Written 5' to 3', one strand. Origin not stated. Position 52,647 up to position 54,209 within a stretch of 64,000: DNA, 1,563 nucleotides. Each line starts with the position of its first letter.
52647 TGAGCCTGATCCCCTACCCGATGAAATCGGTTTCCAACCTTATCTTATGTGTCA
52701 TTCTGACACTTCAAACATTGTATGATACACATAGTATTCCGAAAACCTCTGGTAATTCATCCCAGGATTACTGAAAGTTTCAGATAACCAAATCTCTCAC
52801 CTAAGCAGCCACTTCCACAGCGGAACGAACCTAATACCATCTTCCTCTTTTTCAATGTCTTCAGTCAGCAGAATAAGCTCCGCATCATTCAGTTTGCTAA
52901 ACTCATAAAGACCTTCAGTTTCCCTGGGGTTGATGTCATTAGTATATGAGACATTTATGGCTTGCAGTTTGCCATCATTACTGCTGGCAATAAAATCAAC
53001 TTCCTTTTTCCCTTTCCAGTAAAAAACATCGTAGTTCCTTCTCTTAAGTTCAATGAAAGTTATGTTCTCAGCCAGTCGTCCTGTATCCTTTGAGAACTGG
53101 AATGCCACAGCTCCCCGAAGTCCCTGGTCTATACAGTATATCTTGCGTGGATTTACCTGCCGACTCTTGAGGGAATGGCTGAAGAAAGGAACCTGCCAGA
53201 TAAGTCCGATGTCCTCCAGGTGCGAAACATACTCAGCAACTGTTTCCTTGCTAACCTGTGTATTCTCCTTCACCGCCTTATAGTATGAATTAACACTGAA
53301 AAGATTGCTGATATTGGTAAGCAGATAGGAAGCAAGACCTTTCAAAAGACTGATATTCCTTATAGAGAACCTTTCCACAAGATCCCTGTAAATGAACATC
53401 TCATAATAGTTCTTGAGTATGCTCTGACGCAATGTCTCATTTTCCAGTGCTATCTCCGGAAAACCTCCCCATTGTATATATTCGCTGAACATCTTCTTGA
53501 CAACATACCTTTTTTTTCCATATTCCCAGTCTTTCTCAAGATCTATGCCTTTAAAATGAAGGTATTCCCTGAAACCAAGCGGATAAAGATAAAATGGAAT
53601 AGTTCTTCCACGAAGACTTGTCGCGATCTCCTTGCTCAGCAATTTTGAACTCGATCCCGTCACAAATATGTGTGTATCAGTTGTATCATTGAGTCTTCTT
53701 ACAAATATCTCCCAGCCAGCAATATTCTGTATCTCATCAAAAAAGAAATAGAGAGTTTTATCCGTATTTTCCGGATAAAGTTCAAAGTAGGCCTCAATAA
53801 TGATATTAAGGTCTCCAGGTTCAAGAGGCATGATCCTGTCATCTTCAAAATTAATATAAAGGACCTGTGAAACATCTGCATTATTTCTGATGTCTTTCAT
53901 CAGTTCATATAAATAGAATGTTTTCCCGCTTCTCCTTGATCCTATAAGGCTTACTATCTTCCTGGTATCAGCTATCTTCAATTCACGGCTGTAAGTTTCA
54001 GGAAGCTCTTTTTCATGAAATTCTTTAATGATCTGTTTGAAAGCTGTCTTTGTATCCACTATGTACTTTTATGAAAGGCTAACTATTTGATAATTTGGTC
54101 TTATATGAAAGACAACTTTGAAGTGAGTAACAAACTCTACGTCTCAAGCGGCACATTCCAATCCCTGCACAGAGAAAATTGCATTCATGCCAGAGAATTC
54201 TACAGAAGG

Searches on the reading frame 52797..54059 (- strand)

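Call 24: search_protein_families(library=pfam, proteins=[window:52797-54059:-], max_evalue=0.01)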
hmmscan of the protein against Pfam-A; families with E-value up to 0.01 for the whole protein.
window:52797-54059:- (420 aa): 2 families
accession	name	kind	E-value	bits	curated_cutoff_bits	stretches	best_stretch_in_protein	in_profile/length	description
PF13173.12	AAA_14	-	1.1e-33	116.4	27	1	33-167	2-129/129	AAA domain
PF13635.12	DUF4143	-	6.2e-22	78.5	28.1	1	225-372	2-159/160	Domain of unknown function (DUF4143)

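Call 83: search_protein_families(library=ncbifam, proteins=[window:52797-54059:-], max_evalue=0.001)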
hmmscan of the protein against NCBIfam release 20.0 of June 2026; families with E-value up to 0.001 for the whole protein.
window:52797-54059:- (420 aa): 0 families
